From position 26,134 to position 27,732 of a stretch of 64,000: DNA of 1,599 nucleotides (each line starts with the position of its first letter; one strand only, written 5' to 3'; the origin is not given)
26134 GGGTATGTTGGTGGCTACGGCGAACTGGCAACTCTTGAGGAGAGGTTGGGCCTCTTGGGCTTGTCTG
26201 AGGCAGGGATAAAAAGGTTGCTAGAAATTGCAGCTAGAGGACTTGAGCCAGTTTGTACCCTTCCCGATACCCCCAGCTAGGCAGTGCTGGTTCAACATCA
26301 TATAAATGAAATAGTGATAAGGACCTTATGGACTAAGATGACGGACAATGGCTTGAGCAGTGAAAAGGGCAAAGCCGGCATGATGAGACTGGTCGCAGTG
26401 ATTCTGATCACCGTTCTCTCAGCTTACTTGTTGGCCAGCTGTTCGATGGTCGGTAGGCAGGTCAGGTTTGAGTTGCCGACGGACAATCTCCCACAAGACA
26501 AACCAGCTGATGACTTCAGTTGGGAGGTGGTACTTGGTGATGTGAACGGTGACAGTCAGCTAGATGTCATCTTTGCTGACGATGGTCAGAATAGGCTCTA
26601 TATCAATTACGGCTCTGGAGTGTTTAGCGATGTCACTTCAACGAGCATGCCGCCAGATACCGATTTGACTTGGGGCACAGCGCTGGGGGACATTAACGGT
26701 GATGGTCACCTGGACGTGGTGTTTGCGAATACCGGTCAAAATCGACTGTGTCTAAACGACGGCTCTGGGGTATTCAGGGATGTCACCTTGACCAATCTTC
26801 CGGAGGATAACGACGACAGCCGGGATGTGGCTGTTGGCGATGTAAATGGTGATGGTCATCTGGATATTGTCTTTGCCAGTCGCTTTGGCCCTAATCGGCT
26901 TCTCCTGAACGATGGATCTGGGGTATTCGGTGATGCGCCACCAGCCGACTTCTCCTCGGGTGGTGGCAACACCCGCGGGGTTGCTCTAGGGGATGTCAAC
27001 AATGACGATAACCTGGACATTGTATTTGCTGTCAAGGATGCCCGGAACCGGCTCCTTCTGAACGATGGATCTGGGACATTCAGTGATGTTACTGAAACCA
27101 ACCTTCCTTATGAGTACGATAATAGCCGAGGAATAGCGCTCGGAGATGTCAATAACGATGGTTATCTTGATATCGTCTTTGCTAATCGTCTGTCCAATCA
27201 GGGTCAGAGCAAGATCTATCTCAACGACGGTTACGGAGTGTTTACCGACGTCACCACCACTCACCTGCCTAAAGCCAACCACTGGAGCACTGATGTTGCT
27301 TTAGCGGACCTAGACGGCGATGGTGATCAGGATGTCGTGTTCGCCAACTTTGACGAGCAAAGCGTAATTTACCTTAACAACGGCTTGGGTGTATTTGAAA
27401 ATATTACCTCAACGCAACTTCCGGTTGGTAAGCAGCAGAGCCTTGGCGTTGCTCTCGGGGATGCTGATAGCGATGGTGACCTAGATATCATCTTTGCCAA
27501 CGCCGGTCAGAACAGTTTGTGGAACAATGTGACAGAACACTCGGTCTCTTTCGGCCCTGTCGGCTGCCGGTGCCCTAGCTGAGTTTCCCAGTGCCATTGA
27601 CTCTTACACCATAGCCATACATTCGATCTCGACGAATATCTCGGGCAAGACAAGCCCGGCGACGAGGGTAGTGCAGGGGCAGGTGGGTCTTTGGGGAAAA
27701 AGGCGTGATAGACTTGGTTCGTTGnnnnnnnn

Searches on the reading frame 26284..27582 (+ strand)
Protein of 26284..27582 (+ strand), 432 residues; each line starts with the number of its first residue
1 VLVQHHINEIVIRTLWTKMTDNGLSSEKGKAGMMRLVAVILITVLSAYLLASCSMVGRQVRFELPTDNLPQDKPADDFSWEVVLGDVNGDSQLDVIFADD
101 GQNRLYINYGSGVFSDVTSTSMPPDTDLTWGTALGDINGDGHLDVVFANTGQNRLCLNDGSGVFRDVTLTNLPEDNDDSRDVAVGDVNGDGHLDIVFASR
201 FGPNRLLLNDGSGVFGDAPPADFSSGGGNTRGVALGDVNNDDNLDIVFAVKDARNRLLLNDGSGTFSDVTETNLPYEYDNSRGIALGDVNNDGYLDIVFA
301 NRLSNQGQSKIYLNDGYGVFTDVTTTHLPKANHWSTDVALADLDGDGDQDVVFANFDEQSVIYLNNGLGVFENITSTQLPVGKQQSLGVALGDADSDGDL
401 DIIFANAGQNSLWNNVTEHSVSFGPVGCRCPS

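Call 22: search_protein_families(library=pfam, proteins=[window:26284-27582:+], max_evalue=0.0001)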
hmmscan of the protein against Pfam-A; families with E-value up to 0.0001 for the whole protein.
window:26284-27582:+ (432 aa): 3 families
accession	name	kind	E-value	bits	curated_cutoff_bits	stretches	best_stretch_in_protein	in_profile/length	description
PF13517.12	FG-GAP_3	-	3.8e-76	252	26.9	6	136-196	1-60/61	FG-GAP-like repeat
PF01839.29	FG-GAP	-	2.1e-25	88.5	22.1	1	284-312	5-35/37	FG-GAP repeat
PF14779.12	BBS1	-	1.1e-05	25.4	27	0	325-375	6-53/254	Ciliary BBSome complex subunit 1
